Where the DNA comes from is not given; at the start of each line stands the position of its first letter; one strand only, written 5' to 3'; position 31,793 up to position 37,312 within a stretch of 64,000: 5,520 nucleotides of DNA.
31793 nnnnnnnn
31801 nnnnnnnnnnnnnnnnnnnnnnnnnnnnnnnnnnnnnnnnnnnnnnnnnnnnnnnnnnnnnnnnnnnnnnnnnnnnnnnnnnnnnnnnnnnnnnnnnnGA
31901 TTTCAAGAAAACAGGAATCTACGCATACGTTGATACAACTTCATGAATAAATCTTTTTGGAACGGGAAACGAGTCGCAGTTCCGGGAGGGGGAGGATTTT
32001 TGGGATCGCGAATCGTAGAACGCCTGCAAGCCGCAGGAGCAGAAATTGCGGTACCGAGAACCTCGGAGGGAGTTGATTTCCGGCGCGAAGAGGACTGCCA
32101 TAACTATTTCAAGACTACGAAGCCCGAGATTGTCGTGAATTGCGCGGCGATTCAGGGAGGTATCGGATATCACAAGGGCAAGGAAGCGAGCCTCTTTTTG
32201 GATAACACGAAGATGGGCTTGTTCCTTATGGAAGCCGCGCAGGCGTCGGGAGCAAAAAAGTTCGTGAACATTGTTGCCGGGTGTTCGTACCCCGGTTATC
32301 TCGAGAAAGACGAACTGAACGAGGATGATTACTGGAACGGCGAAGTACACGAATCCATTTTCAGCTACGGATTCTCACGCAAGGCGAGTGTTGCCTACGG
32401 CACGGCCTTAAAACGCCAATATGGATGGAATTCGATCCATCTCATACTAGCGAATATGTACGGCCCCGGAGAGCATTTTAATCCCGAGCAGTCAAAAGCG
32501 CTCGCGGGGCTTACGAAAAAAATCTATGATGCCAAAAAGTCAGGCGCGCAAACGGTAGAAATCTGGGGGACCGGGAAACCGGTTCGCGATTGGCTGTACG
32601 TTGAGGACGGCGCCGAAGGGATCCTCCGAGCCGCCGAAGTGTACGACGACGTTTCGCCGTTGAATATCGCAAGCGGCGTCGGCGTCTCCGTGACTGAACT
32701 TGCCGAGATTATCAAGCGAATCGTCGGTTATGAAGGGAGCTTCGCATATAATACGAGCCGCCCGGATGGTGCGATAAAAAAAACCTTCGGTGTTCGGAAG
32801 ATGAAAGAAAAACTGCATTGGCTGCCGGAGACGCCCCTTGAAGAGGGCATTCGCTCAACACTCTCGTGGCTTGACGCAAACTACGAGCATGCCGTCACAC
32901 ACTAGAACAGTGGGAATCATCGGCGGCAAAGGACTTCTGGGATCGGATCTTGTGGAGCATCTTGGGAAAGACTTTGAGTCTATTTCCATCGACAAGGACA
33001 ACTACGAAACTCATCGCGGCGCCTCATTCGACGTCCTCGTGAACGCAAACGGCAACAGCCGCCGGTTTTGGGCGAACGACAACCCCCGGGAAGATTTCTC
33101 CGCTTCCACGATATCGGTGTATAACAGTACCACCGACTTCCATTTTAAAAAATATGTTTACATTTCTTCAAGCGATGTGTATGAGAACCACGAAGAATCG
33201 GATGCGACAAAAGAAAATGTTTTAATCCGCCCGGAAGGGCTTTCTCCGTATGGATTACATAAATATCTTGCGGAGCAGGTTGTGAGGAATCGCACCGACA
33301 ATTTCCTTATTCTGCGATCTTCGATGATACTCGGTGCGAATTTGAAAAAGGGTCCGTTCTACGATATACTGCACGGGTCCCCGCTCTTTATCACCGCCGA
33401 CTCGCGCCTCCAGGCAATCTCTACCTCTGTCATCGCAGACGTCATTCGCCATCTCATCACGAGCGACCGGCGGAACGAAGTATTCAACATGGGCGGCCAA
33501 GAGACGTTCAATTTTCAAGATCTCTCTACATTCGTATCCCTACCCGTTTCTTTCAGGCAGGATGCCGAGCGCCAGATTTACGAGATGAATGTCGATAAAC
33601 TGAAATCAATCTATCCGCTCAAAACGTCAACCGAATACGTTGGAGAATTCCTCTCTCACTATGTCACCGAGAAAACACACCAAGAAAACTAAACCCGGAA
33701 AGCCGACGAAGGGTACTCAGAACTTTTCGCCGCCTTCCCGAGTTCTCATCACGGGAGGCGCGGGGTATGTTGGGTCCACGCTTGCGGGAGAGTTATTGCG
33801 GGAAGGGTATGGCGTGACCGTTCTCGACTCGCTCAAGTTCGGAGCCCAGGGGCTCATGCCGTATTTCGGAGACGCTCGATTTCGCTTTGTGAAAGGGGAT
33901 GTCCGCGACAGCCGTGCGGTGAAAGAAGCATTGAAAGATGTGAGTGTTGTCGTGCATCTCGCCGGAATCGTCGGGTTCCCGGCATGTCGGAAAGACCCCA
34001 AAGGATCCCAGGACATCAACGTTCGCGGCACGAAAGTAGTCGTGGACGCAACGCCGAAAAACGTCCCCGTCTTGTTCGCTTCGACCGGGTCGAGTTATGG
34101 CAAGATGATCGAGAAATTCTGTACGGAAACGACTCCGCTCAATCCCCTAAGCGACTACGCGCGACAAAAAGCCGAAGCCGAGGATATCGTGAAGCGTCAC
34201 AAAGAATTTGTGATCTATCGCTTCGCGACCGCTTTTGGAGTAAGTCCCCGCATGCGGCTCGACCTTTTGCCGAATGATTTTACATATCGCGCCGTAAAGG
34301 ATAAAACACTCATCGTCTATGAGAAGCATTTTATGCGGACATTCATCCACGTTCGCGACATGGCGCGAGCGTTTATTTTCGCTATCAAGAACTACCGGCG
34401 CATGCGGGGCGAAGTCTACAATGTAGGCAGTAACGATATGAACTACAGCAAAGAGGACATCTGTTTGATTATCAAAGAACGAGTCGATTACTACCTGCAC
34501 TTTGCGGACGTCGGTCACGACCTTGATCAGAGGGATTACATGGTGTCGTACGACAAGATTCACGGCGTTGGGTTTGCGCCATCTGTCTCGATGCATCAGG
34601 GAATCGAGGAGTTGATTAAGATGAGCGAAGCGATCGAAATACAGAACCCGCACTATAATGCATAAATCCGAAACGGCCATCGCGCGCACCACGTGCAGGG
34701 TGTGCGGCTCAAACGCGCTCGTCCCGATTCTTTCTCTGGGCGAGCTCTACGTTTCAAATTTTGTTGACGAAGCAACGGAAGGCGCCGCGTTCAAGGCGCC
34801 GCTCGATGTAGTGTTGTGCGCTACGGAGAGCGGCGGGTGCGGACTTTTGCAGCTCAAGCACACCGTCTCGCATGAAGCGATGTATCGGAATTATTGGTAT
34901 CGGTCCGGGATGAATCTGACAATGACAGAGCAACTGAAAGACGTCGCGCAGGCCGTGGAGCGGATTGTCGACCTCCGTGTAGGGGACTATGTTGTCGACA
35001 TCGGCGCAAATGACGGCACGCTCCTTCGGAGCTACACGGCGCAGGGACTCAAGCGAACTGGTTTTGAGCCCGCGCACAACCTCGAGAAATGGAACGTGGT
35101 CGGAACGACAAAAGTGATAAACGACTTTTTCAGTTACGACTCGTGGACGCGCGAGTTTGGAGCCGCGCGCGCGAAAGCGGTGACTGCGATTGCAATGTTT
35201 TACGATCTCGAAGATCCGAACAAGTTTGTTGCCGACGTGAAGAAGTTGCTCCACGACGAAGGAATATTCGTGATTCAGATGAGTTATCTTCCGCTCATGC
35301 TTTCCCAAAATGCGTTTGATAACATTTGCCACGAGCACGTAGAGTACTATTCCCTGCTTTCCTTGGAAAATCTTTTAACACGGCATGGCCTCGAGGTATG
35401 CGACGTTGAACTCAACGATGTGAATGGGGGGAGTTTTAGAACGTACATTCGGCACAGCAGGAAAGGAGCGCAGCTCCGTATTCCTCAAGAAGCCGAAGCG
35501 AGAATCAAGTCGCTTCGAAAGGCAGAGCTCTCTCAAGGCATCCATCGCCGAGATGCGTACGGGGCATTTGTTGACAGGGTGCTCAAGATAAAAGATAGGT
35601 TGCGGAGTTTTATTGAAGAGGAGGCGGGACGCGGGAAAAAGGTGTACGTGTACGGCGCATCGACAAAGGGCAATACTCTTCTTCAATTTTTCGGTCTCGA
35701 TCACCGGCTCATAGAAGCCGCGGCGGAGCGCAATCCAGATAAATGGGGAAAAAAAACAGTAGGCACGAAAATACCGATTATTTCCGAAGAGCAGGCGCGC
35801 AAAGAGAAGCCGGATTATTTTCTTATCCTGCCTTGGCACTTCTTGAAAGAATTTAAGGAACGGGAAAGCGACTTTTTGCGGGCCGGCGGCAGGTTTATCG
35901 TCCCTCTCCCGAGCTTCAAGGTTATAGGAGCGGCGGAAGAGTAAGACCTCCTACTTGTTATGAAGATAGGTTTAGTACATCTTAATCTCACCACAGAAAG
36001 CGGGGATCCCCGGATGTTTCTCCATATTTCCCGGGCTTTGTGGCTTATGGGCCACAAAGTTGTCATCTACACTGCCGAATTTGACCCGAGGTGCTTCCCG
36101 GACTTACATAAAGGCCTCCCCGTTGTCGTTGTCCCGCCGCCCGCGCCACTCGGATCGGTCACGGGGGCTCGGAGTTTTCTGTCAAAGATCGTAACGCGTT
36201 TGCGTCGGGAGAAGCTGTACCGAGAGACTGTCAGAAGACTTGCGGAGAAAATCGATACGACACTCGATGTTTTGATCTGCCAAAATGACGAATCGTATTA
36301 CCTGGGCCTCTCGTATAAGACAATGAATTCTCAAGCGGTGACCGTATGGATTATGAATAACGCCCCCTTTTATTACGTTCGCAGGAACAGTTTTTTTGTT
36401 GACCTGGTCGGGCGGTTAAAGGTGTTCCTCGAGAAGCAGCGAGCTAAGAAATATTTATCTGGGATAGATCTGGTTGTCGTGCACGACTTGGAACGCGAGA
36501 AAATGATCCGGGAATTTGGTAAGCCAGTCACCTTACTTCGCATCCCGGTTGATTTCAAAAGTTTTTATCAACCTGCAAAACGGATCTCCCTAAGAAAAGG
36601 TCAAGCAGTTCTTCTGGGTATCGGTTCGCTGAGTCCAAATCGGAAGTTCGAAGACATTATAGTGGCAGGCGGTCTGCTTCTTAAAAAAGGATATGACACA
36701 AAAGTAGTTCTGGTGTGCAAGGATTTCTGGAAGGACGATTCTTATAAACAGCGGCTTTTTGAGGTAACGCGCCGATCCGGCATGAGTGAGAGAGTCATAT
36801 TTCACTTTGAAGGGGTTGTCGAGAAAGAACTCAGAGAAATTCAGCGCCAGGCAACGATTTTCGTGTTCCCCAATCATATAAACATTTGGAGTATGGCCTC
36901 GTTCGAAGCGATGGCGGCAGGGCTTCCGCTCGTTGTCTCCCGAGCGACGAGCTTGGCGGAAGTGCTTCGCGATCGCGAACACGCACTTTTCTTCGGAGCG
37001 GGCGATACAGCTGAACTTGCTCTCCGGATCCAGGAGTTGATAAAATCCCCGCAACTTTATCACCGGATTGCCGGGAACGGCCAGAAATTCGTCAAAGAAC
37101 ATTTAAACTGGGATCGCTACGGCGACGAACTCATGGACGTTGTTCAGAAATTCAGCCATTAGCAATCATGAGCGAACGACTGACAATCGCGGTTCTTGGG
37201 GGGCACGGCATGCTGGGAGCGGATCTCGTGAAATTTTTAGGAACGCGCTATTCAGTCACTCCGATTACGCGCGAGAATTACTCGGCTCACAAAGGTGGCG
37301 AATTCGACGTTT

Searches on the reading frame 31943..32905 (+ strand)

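Call 21: search_protein_families(library=pfam, proteins=[window:31943-32905:+], max_evalue=0.001)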
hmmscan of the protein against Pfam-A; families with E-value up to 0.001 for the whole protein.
window:31943-32905:+ (320 aa): 3 families
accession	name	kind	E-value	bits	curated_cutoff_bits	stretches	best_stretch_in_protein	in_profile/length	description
PF01370.27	Epimerase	-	6.1e-39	134.3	20.9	1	12-238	2-232/240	NAD dependent epimerase/dehydratase family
PF16363.11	GDP_Man_Dehyd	-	3.9e-14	53.3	27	1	45-305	60-331/332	GDP-mannose 4,6 dehydratase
PF04321.23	RmlD_sub_bind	-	2.4e-07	30.5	27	1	10-70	2-61/287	RmlD substrate binding domain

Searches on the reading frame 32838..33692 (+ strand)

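Call 21: search_protein_families(library=pfam, proteins=[window:32838-33692:+], max_evalue=0.001)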
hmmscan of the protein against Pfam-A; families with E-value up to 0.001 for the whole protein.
window:32838-33692:+ (284 aa): 4 families
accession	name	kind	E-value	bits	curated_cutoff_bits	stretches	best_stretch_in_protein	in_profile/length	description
PF01370.27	Epimerase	-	2.6e-09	37.3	20.9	1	28-168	4-176/240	NAD dependent epimerase/dehydratase family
PF04321.23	RmlD_sub_bind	-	1.1e-08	35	27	1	27-230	5-224/287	RmlD substrate binding domain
PF16363.11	GDP_Man_Dehyd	-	0.00054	19.9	27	0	104-164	122-179/332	GDP-mannose 4,6 dehydratase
PF07993.18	NAD_binding_4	-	0.00089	18.9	20.1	0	90-168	136-210/258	Male sterility protein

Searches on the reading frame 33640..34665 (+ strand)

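Call 21: search_protein_families(library=pfam, proteins=[window:33640-34665:+], max_evalue=0.001)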
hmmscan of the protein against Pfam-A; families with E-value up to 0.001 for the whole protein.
window:33640-34665:+ (341 aa): 10 families
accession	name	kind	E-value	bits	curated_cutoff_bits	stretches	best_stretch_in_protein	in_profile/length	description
PF01370.27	Epimerase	-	2.1e-39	135.8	20.9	1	35-263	1-240/240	NAD dependent epimerase/dehydratase family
PF16363.11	GDP_Man_Dehyd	-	1.8e-27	97.1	27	1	36-267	1-260/332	GDP-mannose 4,6 dehydratase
PF01073.25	3Beta_HSD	-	4.6e-17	62.4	22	1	36-189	1-162/280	3-beta hydroxysteroid dehydrogenase/isomerase family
PF04321.23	RmlD_sub_bind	-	2.7e-16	59.9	27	1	34-265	2-215/287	RmlD substrate binding domain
PF02719.21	Polysacc_synt_2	-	4.2e-08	33.2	20.2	1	35-140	1-117/293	Polysaccharide biosynthesis protein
PF07993.18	NAD_binding_4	-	2.5e-07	30.6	20.1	1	80-199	62-208/258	Male sterility protein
PF13460.12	NAD_binding_10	-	5.2e-07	30.2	27.2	1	39-186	1-133/184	NAD(P)H-binding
PF03435.24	Sacchrp_dh_NADP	-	4.2e-05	24.3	25.1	1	36-111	2-79/129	Saccharopine dehydrogenase NADP binding domain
PF00106.31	adh_short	-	6.4e-05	23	26.6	1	35-102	3-72/195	short chain dehydrogenase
PF05368.20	NmrA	-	0.00019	21.6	27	0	33-107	3-76/298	NmrA-like family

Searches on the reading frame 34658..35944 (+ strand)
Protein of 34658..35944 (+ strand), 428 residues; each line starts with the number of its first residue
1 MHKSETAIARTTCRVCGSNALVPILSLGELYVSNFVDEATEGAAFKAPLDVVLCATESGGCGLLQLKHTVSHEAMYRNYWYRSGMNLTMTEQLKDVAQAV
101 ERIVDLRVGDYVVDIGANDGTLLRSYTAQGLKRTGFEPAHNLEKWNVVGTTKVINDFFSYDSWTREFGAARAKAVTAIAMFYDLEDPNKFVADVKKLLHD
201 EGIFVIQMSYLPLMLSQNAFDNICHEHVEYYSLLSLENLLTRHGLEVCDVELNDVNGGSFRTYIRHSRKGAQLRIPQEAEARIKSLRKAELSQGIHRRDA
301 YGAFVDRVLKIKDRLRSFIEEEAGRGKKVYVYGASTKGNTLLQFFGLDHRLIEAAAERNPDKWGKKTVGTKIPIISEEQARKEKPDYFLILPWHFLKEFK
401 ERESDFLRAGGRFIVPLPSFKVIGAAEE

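Call 21: search_protein_families(library=pfam, proteins=[window:34658-35944:+], max_evalue=0.001)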
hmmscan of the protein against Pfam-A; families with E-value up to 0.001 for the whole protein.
window:34658-35944:+ (428 aa): 3 families
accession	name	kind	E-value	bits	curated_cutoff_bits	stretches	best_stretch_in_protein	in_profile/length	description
PF08484.17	Methyltransf_14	-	3.5e-47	160.6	23.5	1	255-418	2-160/160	C-methyltransferase C-terminal domain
PF13489.12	Methyltransf_23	-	1.6e-18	67.4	27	1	94-247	7-161/164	Methyltransferase domain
PF08421.16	Methyltransf_13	-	1.9e-11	44.4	31.3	1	13-76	1-62/62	Putative zinc binding domain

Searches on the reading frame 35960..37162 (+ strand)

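Call 21: search_protein_families(library=pfam, proteins=[window:35960-37162:+], max_evalue=0.001)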
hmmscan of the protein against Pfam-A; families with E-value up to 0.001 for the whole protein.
window:35960-37162:+ (400 aa): 4 families
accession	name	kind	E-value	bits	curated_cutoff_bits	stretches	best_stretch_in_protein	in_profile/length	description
PF00534.26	Glycos_transf_1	-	5.4e-20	72.1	26.4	1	210-376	10-171/172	Glycosyl transferases group 1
PF13692.12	Glyco_trans_1_4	-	5.8e-17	62.7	27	1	217-362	3-141/142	Glycosyl transferases group 1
PF13524.12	Glyco_trans_1_2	-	1.3e-10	41.8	25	1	279-392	28-143/144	Glycosyl transferase-like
PF20706.3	GT4-conflict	-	1.3e-05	24.8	26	1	215-339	197-323/385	Family 4 Glycosyltransferase in conflict systems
